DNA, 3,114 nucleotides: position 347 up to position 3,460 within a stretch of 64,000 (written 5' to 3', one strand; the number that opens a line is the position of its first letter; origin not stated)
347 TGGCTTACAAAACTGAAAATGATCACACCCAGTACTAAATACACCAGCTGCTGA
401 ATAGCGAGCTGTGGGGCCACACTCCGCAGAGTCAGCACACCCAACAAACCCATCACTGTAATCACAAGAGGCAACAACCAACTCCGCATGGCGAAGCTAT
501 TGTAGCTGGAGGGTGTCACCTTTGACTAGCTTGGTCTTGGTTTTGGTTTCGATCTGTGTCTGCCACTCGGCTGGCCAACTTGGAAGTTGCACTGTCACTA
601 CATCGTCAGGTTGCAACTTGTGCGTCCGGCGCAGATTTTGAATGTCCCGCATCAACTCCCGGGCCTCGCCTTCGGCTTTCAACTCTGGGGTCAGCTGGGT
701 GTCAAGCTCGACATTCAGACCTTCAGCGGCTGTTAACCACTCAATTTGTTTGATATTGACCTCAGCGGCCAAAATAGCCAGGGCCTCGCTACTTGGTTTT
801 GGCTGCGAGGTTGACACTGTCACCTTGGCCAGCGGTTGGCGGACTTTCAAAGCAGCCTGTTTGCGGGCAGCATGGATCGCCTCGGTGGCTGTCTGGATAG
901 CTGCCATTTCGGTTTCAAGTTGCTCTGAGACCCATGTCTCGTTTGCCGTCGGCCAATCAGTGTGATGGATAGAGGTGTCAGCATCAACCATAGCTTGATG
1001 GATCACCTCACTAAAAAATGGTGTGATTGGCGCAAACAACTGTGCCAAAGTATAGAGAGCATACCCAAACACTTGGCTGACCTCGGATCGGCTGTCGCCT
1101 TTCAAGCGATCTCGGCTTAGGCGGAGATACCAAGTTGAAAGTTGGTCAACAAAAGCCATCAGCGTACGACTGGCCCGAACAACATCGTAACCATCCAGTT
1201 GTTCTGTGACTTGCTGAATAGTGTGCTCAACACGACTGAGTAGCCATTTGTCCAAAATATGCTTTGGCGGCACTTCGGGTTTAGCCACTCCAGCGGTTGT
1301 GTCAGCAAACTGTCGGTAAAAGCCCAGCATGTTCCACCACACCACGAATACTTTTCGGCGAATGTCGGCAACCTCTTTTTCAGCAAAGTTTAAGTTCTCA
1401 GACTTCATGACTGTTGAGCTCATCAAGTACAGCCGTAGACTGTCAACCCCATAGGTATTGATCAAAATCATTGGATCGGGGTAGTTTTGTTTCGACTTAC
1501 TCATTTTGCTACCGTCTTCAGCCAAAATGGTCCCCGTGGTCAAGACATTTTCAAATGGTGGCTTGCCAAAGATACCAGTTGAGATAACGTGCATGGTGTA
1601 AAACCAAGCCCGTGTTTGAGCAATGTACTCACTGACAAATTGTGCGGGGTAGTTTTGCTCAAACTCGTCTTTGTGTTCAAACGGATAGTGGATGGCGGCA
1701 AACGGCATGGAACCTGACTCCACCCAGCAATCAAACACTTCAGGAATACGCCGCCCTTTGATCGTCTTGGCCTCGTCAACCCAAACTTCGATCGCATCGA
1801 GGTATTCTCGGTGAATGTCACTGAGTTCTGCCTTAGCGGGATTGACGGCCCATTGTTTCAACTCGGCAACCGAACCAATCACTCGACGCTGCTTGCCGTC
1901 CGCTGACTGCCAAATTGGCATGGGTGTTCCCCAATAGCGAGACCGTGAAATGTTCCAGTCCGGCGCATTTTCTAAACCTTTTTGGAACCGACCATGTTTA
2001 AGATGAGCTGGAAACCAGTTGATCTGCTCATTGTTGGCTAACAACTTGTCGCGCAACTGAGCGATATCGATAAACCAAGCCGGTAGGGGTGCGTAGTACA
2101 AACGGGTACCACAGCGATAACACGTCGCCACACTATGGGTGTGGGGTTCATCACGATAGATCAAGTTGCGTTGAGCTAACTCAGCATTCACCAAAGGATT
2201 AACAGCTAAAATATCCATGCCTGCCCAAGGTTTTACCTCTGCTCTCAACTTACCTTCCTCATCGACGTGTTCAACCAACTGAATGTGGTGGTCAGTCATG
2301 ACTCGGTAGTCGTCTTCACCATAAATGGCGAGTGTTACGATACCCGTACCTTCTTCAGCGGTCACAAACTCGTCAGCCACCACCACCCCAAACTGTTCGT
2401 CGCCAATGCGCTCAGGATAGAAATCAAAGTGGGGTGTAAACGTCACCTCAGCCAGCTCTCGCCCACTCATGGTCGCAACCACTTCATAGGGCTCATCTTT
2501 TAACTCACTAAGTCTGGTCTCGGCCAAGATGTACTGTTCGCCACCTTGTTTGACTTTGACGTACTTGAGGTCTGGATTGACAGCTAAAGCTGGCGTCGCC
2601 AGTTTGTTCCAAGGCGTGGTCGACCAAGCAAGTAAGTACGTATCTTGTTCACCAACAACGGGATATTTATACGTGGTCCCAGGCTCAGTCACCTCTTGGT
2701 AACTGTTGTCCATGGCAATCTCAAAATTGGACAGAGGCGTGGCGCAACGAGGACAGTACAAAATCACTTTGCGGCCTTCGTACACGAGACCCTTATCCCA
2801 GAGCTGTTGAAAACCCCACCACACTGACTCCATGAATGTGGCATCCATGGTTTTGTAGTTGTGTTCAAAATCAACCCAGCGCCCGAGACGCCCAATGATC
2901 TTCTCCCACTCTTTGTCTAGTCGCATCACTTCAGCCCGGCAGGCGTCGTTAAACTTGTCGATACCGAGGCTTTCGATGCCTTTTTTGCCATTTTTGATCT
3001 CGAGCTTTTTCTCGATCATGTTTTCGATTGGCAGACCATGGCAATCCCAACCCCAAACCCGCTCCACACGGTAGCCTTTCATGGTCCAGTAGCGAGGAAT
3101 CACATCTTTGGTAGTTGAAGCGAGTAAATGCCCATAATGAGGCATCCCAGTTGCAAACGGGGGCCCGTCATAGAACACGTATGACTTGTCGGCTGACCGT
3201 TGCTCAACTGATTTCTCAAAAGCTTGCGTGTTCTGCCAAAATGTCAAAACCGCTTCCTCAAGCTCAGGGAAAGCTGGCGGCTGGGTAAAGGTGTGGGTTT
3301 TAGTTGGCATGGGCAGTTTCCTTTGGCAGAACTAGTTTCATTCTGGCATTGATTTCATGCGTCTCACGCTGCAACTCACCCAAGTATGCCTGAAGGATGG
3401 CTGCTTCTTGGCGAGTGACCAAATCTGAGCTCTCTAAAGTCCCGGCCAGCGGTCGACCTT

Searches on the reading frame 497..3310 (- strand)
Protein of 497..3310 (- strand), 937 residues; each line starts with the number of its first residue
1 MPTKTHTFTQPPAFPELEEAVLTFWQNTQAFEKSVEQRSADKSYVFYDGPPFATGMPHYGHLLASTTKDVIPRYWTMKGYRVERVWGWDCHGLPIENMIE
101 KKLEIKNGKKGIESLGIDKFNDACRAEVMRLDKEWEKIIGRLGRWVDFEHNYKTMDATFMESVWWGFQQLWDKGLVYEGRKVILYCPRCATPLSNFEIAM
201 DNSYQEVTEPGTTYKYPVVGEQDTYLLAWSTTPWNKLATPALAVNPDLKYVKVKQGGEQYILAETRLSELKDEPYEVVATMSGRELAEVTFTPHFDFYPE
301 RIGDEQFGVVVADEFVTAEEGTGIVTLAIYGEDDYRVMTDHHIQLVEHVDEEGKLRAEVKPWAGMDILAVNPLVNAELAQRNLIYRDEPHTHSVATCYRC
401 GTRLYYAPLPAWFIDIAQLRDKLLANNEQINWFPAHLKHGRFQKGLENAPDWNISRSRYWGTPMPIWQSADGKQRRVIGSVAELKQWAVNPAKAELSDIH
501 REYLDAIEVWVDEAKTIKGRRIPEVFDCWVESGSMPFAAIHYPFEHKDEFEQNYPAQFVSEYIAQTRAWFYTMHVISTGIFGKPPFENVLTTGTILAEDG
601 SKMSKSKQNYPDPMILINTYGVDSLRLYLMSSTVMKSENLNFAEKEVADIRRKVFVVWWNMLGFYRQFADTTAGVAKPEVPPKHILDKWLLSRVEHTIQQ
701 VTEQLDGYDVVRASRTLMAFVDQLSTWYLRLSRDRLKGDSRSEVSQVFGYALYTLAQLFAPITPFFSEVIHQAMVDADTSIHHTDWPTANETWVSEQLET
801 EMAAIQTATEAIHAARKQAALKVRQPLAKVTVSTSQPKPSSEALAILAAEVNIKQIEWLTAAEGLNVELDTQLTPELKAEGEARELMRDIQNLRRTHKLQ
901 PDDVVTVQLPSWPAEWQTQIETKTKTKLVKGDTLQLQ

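Call 57: find_encoding_contigs(protein=window:497-3310:-, flank=10000, max_places=2)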
Protein window:497-3310:- (937 aa): 2 contigs read that carry it; 2 places shown.
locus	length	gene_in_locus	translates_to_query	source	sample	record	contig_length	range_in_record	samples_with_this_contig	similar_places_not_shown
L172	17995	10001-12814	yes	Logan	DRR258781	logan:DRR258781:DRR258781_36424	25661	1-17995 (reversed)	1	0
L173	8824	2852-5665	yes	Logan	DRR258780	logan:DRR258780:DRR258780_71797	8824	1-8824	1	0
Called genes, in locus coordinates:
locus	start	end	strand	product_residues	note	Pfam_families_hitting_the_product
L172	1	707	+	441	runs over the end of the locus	PF00275:EPSP_synthase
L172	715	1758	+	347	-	PF00953:Glycos_transf_4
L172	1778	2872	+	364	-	PF01098:FTSW_RODA_SPOVE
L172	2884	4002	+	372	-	PF03033:Glyco_transf_28, PF04101:Glyco_tran_28_C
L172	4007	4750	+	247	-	-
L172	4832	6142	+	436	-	PF11104:PilM_2 (faint), PF06277:EutA (faint), PF02491:SHS2_FTSA, PF06723:MreB_Mbl (weak), PF14450:FtsA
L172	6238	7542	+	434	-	PF00091:Tubulin, PF12327:FtsZ_C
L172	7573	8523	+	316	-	-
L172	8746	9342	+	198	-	-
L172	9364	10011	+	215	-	-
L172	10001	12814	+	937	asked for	PF00133:tRNA-synt_1, PF09334:tRNA-synt_1g (weak), PF08264:Anticodon_1, PF19302:DUF5915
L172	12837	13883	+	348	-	PF01098:FTSW_RODA_SPOVE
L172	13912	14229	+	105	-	PF00829:Ribosomal_L21p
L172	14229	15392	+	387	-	PF01170:UPF0020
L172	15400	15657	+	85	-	PF01016:Ribosomal_L27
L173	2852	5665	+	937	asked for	PF00133:tRNA-synt_1, PF09334:tRNA-synt_1g (weak), PF08264:Anticodon_1, PF19302:DUF5915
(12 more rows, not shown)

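Call 79: search_protein_families(library=pfam, proteins=[window:497-3310:-], max_evalue=0.001)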
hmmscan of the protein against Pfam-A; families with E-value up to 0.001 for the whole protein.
window:497-3310:- (937 aa): 4 families
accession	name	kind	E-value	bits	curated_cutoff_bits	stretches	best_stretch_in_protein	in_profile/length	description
PF00133.28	tRNA-synt_1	-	2.7e-134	448.5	22.7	1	21-640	2-413/414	tRNA synthetases class I (I, L, M and V)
PF08264.19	Anticodon_1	-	3.3e-30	105.3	25.1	1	687-829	1-146/148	Anticodon-binding domain of tRNA ligase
PF09334.17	tRNA-synt_1g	-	8.3e-17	61.4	20.1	2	51-199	8-136/391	tRNA synthetases class I (M)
PF19302.4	DUF5915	-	1.5e-10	41.4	27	1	827-913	65-148/195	Domain of unknown function (DUF5915)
